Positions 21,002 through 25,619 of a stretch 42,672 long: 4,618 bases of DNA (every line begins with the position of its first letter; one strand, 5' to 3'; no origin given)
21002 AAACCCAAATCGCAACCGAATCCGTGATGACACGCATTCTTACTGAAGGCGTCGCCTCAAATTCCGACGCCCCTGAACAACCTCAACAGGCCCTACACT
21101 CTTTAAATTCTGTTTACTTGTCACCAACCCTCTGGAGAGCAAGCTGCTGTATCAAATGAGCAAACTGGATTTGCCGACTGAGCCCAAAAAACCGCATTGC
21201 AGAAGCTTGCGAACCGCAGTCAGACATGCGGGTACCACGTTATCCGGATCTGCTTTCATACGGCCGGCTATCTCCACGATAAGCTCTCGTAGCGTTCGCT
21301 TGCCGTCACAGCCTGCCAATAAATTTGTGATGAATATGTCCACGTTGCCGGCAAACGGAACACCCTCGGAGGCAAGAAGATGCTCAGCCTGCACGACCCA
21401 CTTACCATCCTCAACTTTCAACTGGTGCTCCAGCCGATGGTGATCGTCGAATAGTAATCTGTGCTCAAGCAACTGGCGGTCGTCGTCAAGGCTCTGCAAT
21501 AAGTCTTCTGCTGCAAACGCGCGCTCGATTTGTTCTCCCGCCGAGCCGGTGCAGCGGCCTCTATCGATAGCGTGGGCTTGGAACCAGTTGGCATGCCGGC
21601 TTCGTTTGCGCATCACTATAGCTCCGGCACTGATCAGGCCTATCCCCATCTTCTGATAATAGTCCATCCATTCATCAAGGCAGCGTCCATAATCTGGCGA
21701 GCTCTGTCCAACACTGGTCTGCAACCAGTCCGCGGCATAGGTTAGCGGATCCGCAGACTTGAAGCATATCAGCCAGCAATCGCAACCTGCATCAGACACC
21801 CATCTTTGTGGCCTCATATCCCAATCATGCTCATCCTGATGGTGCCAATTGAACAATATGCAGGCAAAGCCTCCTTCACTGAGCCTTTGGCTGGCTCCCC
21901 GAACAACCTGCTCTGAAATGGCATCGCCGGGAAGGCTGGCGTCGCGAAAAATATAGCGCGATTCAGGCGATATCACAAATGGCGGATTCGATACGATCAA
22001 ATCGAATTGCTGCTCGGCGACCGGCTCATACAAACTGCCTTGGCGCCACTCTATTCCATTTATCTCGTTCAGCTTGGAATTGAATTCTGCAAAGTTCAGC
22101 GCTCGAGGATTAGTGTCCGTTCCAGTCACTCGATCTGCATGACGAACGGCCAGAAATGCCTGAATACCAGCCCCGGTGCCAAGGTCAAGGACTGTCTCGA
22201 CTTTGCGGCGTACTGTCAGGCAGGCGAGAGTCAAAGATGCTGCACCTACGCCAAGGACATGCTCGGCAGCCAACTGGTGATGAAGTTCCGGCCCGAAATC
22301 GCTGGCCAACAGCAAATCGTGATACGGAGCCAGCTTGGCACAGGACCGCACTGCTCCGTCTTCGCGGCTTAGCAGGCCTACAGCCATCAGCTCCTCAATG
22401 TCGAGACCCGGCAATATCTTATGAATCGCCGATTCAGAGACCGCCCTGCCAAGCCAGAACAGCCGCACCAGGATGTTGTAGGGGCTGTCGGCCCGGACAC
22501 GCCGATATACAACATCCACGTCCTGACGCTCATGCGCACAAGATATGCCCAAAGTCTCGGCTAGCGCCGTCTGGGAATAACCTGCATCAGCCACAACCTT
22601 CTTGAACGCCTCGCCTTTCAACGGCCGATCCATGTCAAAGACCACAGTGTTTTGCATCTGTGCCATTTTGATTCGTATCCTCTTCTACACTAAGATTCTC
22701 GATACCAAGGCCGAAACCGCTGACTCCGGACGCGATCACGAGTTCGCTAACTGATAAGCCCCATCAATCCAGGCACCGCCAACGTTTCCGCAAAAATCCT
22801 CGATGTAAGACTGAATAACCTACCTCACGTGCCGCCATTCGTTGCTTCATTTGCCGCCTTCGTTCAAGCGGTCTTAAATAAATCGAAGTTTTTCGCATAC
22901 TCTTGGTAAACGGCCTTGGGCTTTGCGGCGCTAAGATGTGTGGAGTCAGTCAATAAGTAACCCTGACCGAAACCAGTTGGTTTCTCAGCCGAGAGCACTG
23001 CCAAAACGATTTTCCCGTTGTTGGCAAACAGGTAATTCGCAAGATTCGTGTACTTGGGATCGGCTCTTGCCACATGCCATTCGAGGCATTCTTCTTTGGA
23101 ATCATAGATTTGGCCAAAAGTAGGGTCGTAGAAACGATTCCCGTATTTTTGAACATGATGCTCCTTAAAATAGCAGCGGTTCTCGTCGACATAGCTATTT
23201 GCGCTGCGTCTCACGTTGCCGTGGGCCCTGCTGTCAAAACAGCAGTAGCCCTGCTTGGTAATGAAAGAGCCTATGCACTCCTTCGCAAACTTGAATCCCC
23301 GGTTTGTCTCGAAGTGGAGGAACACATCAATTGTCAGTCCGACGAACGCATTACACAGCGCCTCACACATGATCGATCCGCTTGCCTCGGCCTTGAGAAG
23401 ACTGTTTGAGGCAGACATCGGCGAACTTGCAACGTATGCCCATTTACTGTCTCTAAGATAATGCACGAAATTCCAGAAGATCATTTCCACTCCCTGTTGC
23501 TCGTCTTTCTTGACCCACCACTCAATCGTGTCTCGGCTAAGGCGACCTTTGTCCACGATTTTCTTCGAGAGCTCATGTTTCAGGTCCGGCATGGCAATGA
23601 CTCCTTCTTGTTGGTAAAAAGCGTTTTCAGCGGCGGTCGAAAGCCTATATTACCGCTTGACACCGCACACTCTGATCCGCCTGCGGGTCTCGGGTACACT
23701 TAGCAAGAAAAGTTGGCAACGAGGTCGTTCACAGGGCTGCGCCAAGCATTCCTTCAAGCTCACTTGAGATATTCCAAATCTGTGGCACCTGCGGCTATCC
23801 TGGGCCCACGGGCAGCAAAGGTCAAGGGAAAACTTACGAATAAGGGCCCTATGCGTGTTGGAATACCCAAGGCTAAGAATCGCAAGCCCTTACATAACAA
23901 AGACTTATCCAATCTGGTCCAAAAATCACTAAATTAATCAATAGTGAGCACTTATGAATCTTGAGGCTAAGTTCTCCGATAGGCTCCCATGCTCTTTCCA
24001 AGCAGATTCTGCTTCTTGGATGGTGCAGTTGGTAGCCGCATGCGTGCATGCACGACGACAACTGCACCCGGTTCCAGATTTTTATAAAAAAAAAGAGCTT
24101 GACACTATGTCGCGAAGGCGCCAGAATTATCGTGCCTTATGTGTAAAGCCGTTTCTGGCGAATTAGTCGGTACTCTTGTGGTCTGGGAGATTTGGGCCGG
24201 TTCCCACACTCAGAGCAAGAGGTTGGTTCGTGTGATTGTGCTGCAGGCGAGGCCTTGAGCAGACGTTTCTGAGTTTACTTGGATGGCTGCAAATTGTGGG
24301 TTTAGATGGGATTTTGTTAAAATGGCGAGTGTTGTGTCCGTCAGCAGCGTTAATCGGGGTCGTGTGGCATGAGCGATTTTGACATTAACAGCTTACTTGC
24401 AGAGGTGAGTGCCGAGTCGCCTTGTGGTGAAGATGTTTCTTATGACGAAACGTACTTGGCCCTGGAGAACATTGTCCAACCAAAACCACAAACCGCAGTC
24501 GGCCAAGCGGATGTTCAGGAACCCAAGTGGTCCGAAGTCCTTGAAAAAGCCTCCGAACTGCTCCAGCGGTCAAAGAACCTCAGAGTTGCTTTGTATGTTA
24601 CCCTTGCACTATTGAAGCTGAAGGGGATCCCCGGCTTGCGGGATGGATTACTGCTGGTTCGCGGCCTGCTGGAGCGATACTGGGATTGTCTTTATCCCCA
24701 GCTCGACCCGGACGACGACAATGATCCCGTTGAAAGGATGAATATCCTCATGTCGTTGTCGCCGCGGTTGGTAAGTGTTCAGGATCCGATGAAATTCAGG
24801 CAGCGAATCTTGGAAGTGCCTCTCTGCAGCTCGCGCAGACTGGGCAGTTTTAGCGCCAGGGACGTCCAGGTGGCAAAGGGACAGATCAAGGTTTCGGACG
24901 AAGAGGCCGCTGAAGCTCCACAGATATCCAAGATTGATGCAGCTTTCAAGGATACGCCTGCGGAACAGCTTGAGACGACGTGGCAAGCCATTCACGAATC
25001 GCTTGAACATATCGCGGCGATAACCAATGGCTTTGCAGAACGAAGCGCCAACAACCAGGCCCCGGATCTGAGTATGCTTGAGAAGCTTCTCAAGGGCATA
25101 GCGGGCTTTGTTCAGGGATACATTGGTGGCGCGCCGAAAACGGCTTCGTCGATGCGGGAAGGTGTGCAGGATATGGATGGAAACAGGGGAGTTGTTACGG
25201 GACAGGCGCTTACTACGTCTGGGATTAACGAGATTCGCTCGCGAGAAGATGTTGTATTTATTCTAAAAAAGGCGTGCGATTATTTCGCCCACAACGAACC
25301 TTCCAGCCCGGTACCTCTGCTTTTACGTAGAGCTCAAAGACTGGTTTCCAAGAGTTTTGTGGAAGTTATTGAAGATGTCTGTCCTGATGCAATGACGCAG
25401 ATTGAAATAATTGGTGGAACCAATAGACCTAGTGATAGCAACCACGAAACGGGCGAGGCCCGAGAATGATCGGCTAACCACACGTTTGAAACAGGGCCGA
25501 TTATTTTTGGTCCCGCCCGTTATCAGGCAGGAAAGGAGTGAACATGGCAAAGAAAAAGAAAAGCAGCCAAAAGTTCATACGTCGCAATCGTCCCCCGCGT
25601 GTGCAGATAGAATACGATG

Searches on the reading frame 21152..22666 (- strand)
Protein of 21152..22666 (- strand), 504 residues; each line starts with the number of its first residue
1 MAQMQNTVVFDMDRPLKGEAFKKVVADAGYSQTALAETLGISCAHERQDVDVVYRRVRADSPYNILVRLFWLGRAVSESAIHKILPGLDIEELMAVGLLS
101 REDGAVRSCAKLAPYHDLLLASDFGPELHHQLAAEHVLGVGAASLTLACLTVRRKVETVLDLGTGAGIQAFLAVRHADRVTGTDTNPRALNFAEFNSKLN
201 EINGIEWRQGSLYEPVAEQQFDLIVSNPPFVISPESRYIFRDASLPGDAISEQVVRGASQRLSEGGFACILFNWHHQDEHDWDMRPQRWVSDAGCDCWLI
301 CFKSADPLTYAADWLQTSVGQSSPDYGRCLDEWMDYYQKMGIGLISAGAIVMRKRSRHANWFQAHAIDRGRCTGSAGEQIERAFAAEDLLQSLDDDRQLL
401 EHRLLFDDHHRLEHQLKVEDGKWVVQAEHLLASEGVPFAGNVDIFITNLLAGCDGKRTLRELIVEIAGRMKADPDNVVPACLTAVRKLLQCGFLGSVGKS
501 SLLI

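Call 4: search_protein_families(library=pfam, proteins=[window:21152-22666:-], max_evalue=0.01)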
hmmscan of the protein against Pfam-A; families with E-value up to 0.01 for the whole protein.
window:21152-22666:- (504 aa): 12 families
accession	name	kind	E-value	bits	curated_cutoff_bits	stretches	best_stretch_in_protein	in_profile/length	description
PF05175.20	MTS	-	2.7e-17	63.4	23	1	144-276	21-144/170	Methyltransferase small domain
PF23186.1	DUF7059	-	2e-13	50.7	27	1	28-107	2-83/85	Domain of unknown function (DUF7059)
PF13847.12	Methyltransf_31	-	1.3e-09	38.3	27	1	156-231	4-85/145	Methyltransferase domain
PF06325.19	PrmA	-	2.3e-09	37.6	22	1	151-227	157-233/296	Ribosomal protein L11 methyltransferase (PrmA)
PF13649.12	Methyltransf_25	-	1.6e-08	35.5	27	1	159-232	1-76/97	Methyltransferase domain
PF25004.1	DUF7782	-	2.8e-08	34.5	27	1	384-494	4-118/120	Domain of unknown function (DUF7782)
PF08241.18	Methyltransf_11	-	5.6e-08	33.8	21.2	1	160-227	1-67/95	Methyltransferase domain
PF13489.12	Methyltransf_23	-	0.0012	19.1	27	1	143-227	10-88/164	Methyltransferase domain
PF08242.18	Methyltransf_12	-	0.0016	19.6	30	1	160-227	1-72/98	Methyltransferase domain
PF01170.24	UPF0020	-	0.0018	18.4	22.3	1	176-272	75-166/197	RMKL-like, methyltransferase domain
PF02475.24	TRM5-TYW2_MTfase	-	0.0022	18.4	28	1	154-205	35-88/164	TRM5/TYW2 methyltransferase domain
PF02384.22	N6_Mtase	-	0.0065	16.3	20.4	1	180-233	80-138/311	N-6 DNA Methylase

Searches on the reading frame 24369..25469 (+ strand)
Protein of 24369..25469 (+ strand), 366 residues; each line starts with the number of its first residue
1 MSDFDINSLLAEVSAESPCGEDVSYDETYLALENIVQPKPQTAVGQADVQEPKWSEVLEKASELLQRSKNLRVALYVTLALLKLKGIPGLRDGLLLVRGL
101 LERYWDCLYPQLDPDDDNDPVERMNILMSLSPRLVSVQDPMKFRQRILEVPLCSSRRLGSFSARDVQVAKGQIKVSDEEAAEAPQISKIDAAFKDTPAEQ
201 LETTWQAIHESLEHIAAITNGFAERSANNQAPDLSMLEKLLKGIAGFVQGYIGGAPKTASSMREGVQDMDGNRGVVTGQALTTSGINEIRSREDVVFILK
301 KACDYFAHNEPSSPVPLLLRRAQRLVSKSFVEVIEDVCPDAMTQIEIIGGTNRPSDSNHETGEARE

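Call 5: search_protein_families(library=pfam, proteins=[window:24369-25469:+], max_evalue=0.001)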
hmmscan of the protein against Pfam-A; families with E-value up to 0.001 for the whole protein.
window:24369-25469:+ (366 aa): 1 family
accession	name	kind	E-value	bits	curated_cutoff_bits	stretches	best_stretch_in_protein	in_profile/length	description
PF06812.17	ImpA_N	-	2.6e-32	111.9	26.9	1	10-130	1-117/119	ImpA, N-terminal, type VI secretion system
